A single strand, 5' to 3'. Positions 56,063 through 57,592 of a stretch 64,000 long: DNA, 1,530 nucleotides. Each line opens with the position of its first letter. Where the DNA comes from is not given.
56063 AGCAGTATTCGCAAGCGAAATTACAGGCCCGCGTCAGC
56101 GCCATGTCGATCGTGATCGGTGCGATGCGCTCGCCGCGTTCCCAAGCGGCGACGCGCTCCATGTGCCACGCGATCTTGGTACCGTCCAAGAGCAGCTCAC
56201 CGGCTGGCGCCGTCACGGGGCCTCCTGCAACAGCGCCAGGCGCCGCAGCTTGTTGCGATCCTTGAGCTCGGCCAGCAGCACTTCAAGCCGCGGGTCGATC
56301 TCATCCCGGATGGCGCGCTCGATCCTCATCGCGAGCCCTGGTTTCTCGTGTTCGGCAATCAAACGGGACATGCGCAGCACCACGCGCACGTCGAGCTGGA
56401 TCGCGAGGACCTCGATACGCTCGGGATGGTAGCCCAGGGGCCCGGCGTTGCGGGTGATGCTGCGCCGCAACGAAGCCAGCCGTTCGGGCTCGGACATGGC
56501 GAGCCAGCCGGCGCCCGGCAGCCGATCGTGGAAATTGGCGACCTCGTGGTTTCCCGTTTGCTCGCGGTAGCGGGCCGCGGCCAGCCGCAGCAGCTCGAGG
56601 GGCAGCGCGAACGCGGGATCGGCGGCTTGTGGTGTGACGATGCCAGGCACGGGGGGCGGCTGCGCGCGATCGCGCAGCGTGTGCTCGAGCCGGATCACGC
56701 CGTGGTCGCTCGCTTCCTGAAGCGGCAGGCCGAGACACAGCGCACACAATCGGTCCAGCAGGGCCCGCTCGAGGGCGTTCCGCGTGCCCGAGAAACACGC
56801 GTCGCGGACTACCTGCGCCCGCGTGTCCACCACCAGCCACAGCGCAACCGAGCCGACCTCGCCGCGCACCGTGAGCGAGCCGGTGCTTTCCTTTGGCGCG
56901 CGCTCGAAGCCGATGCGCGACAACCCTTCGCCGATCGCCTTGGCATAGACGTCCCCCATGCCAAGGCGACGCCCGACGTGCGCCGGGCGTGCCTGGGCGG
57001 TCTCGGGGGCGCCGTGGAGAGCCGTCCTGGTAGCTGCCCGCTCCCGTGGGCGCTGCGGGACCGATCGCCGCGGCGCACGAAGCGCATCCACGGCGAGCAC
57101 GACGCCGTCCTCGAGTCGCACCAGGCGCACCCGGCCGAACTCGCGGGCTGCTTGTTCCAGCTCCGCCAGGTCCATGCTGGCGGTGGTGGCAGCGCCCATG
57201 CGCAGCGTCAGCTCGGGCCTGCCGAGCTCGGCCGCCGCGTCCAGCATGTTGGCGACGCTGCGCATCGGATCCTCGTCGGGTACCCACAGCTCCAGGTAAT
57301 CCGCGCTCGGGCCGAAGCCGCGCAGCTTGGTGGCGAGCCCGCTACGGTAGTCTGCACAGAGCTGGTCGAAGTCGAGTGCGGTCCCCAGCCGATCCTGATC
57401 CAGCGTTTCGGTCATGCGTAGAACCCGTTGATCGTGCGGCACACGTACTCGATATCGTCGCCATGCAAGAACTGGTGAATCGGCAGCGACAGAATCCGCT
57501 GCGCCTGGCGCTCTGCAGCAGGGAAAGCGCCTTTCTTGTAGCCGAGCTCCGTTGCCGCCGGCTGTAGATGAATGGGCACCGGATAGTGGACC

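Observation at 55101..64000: Translationally coupled nucleotide-sugar cluster with ThDP E1 alpha/beta pair, two DegT aminotransferases and a radical SAM enzyme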

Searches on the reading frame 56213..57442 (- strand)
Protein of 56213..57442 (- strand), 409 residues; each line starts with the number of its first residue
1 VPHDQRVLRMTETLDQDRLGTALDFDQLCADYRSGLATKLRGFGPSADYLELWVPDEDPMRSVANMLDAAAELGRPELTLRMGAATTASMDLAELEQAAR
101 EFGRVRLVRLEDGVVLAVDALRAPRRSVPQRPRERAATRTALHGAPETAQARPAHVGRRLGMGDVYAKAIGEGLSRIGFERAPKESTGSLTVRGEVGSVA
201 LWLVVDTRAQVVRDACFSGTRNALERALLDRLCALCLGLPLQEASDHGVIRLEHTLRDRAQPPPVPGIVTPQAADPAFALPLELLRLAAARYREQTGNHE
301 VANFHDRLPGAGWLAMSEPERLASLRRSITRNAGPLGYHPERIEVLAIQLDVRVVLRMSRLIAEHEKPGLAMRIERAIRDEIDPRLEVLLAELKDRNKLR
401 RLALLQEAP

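Call 5: search_protein_families(library=pfam, proteins=[window:56213-57442:-], max_evalue=0.01)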
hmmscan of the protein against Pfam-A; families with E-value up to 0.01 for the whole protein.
window:56213-57442:- (409 aa): 0 families

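Call 6: search_protein_families(library=ncbifam, proteins=[window:56213-57442:-], max_evalue=0.001)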
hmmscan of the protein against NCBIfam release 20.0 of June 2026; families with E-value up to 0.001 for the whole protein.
window:56213-57442:- (409 aa): 0 families

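Call 9: find_homologous_proteins(query=window:56213-57442:-)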
Query window:56213-57442:- (409 aa): 30 proteins with E <= 0.001 among 8000 candidates.
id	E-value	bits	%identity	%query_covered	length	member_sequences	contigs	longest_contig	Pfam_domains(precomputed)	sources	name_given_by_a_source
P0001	3.7e-255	864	100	98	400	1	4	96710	-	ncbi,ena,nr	ncbi:MAG: hypothetical protein MJD61_07945 [Proteobacteria bacterium]|nr:hypothetical protein [Pseud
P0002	2.4e-76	275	41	93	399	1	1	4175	-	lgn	-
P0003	2.5e-75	272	42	93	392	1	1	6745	-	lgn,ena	-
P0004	5.5e-75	271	38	95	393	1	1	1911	-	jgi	-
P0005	4.1e-73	265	40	95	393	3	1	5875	-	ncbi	-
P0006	5.2e-73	264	40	93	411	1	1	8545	-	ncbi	-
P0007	8.3e-73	264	42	95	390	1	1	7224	-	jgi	-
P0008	1.4e-72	263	38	93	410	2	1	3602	-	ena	-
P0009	1.8e-72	263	43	94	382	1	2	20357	-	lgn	-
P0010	4.2e-72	261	39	93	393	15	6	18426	-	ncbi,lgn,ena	-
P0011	1.5e-68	250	41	95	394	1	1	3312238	-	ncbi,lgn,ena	-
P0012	5.4e-66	241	37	93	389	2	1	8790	-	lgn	-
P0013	1.5e-65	240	41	94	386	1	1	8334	-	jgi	jgi:hypothetical protein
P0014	5.1e-65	238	39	93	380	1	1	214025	-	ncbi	-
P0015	6.2e-64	235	39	94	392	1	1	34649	-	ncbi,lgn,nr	ncbi:MAG: hypothetical protein K1X88_18680 [Nannocystaceae bacterium]|nr:hypothetical protein [Nanno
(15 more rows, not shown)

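Call 10: find_encoding_contigs(protein=P0001, flank=10000, max_places=4)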
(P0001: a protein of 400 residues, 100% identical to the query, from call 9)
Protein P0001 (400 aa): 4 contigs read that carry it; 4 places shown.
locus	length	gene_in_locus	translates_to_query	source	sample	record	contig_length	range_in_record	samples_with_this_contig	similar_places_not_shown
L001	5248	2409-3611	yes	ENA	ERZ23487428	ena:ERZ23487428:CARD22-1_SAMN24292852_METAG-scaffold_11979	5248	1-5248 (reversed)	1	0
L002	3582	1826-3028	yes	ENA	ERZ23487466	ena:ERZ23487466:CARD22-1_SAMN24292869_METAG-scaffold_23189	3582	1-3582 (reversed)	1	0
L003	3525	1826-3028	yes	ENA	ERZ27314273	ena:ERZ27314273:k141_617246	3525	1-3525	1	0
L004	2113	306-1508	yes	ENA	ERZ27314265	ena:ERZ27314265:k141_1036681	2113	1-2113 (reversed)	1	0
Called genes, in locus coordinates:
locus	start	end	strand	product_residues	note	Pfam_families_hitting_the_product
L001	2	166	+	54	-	?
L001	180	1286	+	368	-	PF01041:DegT_DnrJ_EryC1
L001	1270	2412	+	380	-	PF01041:DegT_DnrJ_EryC1, PF01212:Beta_elim_lyase, PF00155:Aminotran_1_2 (weak), PF01053:Cys_Met_Meta_PP (weak)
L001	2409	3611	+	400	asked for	-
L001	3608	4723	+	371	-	PF04055:Radical_SAM, PF13186:SPASM (weak)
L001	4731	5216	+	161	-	PF15891:Nuc_deoxyri_tr2 (weak), PF11071:Nuc_deoxyri_tr3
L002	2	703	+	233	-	?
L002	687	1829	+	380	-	PF01041:DegT_DnrJ_EryC1, PF01212:Beta_elim_lyase, PF00155:Aminotran_1_2 (weak), PF01053:Cys_Met_Meta_PP (weak)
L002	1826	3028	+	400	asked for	-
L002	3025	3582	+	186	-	?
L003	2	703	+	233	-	?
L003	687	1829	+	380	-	PF01041:DegT_DnrJ_EryC1, PF01212:Beta_elim_lyase, PF00155:Aminotran_1_2 (weak), PF01053:Cys_Met_Meta_PP (weak)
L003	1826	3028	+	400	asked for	-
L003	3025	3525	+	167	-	?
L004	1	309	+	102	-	?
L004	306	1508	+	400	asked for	-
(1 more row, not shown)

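Call 11: find_encoding_contigs(protein=P0011, flank=10000, max_places=2)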
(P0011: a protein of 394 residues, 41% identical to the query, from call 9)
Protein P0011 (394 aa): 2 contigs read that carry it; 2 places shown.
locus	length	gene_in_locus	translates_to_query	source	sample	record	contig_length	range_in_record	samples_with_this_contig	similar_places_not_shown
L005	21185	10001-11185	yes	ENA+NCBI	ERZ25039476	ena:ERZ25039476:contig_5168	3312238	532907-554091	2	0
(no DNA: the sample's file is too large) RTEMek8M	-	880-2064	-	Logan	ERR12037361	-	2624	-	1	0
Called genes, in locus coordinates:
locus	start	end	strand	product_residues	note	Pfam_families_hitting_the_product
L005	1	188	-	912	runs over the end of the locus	PF13524:Glyco_trans_1_2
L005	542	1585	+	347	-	PF00106:adh_short (faint), PF01073:3Beta_HSD, PF01370:Epimerase, PF02719:Polysacc_synt_2, PF04321:RmlD_sub_bind, PF13460:NAD_binding_10 (weak), PF16363:GDP_Man_Dehyd, PF07993:NAD_binding_4 (weak)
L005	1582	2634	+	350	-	PF00294:PfkB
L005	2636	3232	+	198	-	PF13344:Hydrolase_6 (weak), PF00702:Hydrolase, PF13242:Hydrolase_like, PF13419:HAD_2 (weak)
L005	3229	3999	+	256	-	PF00483:NTP_transferase, PF12804:NTP_transf_3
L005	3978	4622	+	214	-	PF13580:SIS_2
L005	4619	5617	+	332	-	PF01073:3Beta_HSD, PF01370:Epimerase, PF02719:Polysacc_synt_2 (faint), PF04321:RmlD_sub_bind, PF05368:NmrA, PF07993:NAD_binding_4, PF13460:NAD_binding_10, PF16363:GDP_Man_Dehyd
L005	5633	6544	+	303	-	-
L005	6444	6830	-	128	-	-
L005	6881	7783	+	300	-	PF02779:Transket_pyr, PF02780:Transketolase_C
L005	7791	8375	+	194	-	PF01041:DegT_DnrJ_EryC1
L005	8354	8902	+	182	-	PF01041:DegT_DnrJ_EryC1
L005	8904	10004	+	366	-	PF00155:Aminotran_1_2, PF01041:DegT_DnrJ_EryC1, PF00266:Aminotran_5, PF01053:Cys_Met_Meta_PP (weak), PF01212:Beta_elim_lyase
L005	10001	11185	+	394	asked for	-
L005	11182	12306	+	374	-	PF04055:Radical_SAM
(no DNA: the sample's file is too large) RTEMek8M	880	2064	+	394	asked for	-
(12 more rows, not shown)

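Call 12: find_encoding_contigs(protein=P0014, flank=10000, max_places=2)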
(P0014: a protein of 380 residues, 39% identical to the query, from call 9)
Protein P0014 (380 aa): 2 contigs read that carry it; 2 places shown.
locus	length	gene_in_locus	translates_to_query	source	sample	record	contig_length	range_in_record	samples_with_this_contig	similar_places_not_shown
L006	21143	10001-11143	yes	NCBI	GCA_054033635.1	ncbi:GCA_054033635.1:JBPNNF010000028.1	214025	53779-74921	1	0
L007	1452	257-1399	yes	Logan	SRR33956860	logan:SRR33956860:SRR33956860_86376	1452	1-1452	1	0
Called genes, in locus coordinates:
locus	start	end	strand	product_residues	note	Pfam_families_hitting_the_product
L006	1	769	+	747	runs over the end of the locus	PF00460:Flg_bb_rod, PF22638:FlgK_D1, PF06429:Flg_bbr_C (weak)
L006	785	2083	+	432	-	-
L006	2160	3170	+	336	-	PF01073:3Beta_HSD, PF01370:Epimerase, PF02719:Polysacc_synt_2, PF04321:RmlD_sub_bind, PF05368:NmrA, PF07993:NAD_binding_4, PF16363:GDP_Man_Dehyd, PF13460:NAD_binding_10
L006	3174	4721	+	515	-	PF01467:CTP_transf_like, PF00294:PfkB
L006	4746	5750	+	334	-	PF01073:3Beta_HSD, PF01370:Epimerase, PF02719:Polysacc_synt_2 (weak), PF04321:RmlD_sub_bind, PF05368:NmrA, PF07993:NAD_binding_4 (faint), PF16363:GDP_Man_Dehyd, PF13460:NAD_binding_10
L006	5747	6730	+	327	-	PF00676:E1_dh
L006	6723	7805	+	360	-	PF02779:Transket_pyr, PF02780:Transketolase_C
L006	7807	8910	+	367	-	PF00266:Aminotran_5 (weak), PF01041:DegT_DnrJ_EryC1, PF01212:Beta_elim_lyase (weak), PF01053:Cys_Met_Meta_PP (weak)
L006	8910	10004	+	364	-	PF00155:Aminotran_1_2, PF01041:DegT_DnrJ_EryC1, PF01053:Cys_Met_Meta_PP, PF01212:Beta_elim_lyase (weak), PF00266:Aminotran_5 (weak)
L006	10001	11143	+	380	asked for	-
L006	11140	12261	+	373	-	PF04055:Radical_SAM, PF13186:SPASM (weak)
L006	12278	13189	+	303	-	-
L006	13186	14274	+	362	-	-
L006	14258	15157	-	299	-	-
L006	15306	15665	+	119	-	PF07309:FlaF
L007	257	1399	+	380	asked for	-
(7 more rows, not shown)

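Call 21: find_related_loci(query=A2, collection=genome_contigs, flank=10000)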
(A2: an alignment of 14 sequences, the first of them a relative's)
Query A2 (400 aa) in genome_contigs; peptide patterns used: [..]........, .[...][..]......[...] (x = any residue, [..] = any of these).
129 stretches matched a pattern; 15 encode a relative of the query (tblastn E <= 1e-3); 15 distinct loci.
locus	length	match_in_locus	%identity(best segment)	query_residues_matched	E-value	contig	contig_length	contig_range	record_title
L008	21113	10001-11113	41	14-395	4e-76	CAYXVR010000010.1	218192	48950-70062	MAG TPA_asm: uncultured Nannocystaceae bacterium isolate binchicken_co179_119 genome assembly, contig: NODE_256_length_2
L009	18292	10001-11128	40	14-397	6e-72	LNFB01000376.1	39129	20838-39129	MAG: Deltaproteobacteria bacterium Ga0077550 Ga0077550_1270.1, whole genome shotgun sequence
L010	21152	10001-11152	39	14-398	2e-65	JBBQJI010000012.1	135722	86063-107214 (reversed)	MAG: Nannocystales bacterium isolate Co_metawrap_738 Cmw_738_k141_24281344_length_135722_cov_30.9980, whole genome shotg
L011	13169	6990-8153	41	14-400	3e-74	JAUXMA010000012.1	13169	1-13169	MAG: Rhodospirillaceae bacterium isolate CSMAG_3148 CSMAG_3148_k141_812856_length_13169_cov_10.7281, whole genome shotgu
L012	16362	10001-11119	39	14-396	2e-63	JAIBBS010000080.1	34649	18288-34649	MAG: Nannocystaceae bacterium isolate SSF46 NODE_22873_length_34649_cov_100.809600, whole genome shotgun sequence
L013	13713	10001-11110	39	14-398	5e-61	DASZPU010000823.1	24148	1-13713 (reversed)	MAG TPA_asm: Nannocystaceae bacterium isolate SMAG_U5979 k141_750595, whole genome shotgun sequence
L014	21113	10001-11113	40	14-398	4e-61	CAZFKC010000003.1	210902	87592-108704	MAG TPA_asm: uncultured Nannocystaceae bacterium isolate binchicken_co199_105 genome assembly, contig: NODE_63_length_21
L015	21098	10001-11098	37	12-394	2e-60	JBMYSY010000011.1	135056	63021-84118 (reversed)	MAG: Magnetovibrionaceae bacterium isolate ME_XS_2211_2_bin_8 ME_XS_2211_2_bin_8_10, whole genome shotgun sequence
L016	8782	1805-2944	36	14-398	8e-59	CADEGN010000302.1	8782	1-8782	MAG: uncultured Myxococcales bacterium isolate Myxococcales sp. RBC066 genome assembly, contig: MAG066_302, whole genome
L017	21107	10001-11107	39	14-394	5e-59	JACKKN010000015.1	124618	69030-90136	MAG: Hyphomicrobiales bacterium isolate HK-STAS-PROT-66 HK-STAS-PROT-66_15, whole genome shotgun sequence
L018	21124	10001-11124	46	14-396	4e-47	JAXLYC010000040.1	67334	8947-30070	MAG: Nannocystaceae bacterium isolate STL-MYX3 C2.19.fa-40, whole genome shotgun sequence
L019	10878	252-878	43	191-400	1e-41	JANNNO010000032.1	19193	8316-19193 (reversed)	MAG: Myxococcales bacterium isolate SOY_35_concoct_198_sub SOY_35_k141_1374722, whole genome shotgun sequence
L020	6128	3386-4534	32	16-393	4e-38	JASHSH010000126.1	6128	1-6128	MAG: Rhodospirillales bacterium isolate JOPF122 JOPF_NEAR_contig_397457, whole genome shotgun sequence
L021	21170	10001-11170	40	1-397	2e-77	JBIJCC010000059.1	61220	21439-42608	MAG: Nannocystaceae bacterium isolate ME2006-08-18D11_3300042945_group2_bin121 Rohwer_bin1479_scaffold_193_c1, whole gen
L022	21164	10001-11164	41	11-398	1e-69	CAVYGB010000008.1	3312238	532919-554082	MAG: uncultured delta proteobacterium isolate MFD01275.bin.2.10 genome assembly, contig: contig_5168, whole genome shotg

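Call 24: predict_structure(alignment_id=A1)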
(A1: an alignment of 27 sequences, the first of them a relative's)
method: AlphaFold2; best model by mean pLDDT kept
length: 400 residues; sequences in the alignment: 27
mean_pLDDT: 82.0   pTM: 0.48
mean pLDDT of the five models: 82.0, 81.4, 80.1, 79.2, 79.0
residues with pLDDT >= 90: 237; 70-90: 74; 50-70: 35; < 50: 54
segments of 3 or more residues with pLDDT < 50: 28-31, 122-150, 293-296, 386-390, 396-400
pLDDT, mean of each block of 10 residues (from residue 1): 66 89 64 54 83 93 92 95 96 96 95 77 42 36 39 82 93 93 96 96 97 95 97 92 92 65 81 94 88 55 93 97 92 93 91 88 93 92 59 48
secondary structure, 60 per line:
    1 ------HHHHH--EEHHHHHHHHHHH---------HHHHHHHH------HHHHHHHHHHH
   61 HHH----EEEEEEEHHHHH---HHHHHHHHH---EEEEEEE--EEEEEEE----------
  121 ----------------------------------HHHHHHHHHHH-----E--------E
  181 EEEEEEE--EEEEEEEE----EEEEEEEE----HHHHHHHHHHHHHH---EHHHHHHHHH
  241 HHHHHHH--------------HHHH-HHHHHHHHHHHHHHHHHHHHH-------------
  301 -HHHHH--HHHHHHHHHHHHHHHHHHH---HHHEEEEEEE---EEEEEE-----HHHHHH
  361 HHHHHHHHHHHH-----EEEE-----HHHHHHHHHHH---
elements in order: H7-11 H16-26 H36-43 H50-63 E68-74 H75-79 H83-91 E95-101 E104-110 H155-165 E180-187 E190-197 E202-209 H214-227 H232-247 H262-265 H267-287 H302-306 H309-327 E334-340 E344-349 H355-372 E378-381 H387-397

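Call 26: search_protein_representatives(alignment_id=A1)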
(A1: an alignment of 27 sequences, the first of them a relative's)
Query: 27 sequences, 388 profile positions. Proteins with E-value up to 0.001 (for the whole library): 1074; up to 1e-10: 766; up to 1e-30: 495. The best 150 are listed.
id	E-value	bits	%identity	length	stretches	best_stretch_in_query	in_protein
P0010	8.6e-155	532.1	-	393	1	6-387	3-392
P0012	2.5e-146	504.2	-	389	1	8-386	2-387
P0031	1.6e-144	498.3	-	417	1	6-386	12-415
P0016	6.8e-140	483.1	-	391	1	2-386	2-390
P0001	1.2e-137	475.7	-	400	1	5-386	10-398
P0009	1.1e-136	472.5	-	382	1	2-385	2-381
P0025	5.0e-135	467.0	-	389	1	3-387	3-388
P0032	6.8e-133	460.0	-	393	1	5-383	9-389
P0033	6.7e-132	456.7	-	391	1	6-385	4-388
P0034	1.5e-131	455.6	-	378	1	6-385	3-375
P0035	1.7e-130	452.2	-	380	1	7-386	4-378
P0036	1.1e-128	446.1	-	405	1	5-385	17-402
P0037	4.8e-123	427.6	-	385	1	6-386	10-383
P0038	2.4e-120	418.7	-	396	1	5-386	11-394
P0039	8.2e-118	410.4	-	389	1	5-384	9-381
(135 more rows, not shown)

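Call 27: fold_search(model_id=the predicted structure, library=pdb)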
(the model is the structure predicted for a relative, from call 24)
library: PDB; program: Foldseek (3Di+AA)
matches with E <= 10: 958; with E <= 0.001: 22
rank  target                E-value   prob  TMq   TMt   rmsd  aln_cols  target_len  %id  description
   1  8rmc_D                4.1e-05  1.00  0.25  0.71   4.1       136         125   16  Structure of the FDX2-bound core ISC complex (proximal conformation) (released 2024-12-18)
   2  7rtk_D                9.3e-05  1.00  0.26  0.76   3.7       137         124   15  Structure of the (NIAU)2 complex with N-terminal mutation of ISCU2 Y35D at 2.5 A resolution (released 2021-08-25)
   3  5wlw_H                1.0e-04  1.00  0.24  0.70   4.4       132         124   15  Crystal Structure of the Human Mitochondrial Cysteine Desulfurase with active Cysteine Loop within ISCU1 active site,  (released 2017-11-15)
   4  5wkp_H                1.1e-04  1.00  0.25  0.73   3.7       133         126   15  Crystal Structure of the Human mitochondrial Cysteine Desulfurase in complex with ISD11 and Iron-Sulfur Cluster Scaffo (released 2017-11-15)
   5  4eb7_C                1.5e-04  1.00  0.23  0.61   5.5       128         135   15  A. fulgidus IscS-IscU complex structure (released 2012-05-02)
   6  5wlw_D                1.7e-04  1.00  0.25  0.71   4.7       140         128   14  Crystal Structure of the Human Mitochondrial Cysteine Desulfurase with active Cysteine Loop within ISCU1 active site,  (released 2017-11-15)
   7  4eb5_C                2.1e-04  1.00  0.24  0.60   5.1       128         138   16  A. fulgidus IscS-IscU complex structure (released 2012-05-02)
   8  3lvl_A                2.7e-04  1.00  0.26  0.75   3.8       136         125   15  Crystal Structure of E.coli IscS-IscU complex (released 2010-04-21)
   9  6wi2_D                2.8e-04  1.00  0.25  0.71   4.0       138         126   15  Structure of human mitochondrial complex Nfs1-ISCU2-ISD11 with E.coli ACP1 at 1.95 A resolution (NIAU)2. N-terminal mu (released 2020-04-22)
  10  6jzw_A                3.0e-04  1.00  0.22  0.49   6.7       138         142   13  Crystal structure of SufU from Bacillus subtilis with Cys persulfurated (released 2020-05-06)
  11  6uxe_D                3.4e-04  1.00  0.25  0.72   3.9       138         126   16  Structure of the human mitochondrial desulfurase complex Nfs1-ISCU2(M140I)-ISD11 with E.coli ACP1 at 1.57 A resolution (released 2019-11-20)
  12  6w1d_D                3.8e-04  1.00  0.26  0.72   4.0       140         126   16  Structure of human mitochondrial complex Nfs1-ISCU2 (WT)-ISD11 with E.coli ACP1 at 1.8 A resolution (NIAU)2 (released 2020-03-18)
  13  6wih_D                3.8e-04  1.00  0.24  0.68   4.4       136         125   16  N-terminal mutation of ISCU2 (L35H36) traps Nfs1 Cys loop in the active site of ISCU2 without metal present. Structure (released 2020-05-13)
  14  6jzv_C                3.8e-04  1.00  0.21  0.47   7.4       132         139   14  Crystal structure of SufU from Bacillus subtilis (released 2020-05-06)
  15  8pk8_D                4.8e-04  1.00  0.24  0.70   4.4       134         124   16  Structure of the human mitochondrial iron-sulfur cluster biosynthesis complex during persulfide transfer (persulfide o (released 2024-05-01)
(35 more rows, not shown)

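Call 70: search_protein_families(library=pfam, alignment_id=A1, max_evalue=10)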
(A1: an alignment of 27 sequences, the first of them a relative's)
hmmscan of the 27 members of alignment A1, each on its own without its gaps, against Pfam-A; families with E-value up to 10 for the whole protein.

A. member 1, P0001 (400 aa): 0 families

B. families by the number of members that match (of 27 scanned): 7 families
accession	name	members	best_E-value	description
PF01592.21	NifU_N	3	0.01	NifU-like N terminal domain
PF25472.1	DUF7902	1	0.016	Domain of unknown function (DUF7902)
PF08734.17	GYD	1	0.066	GYD domain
PF10672.15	Methyltrans_SAM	1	0.1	S-adenosylmethionine-dependent methyltransferase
PF19121.6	DUF5805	1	0.18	Family of unknown function (DUF5805)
PF17613.7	motB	1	0.21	Modifier of transcription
PF19419.5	DUF5983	1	0.68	Family of unknown function (DUF5983) C-terminal domain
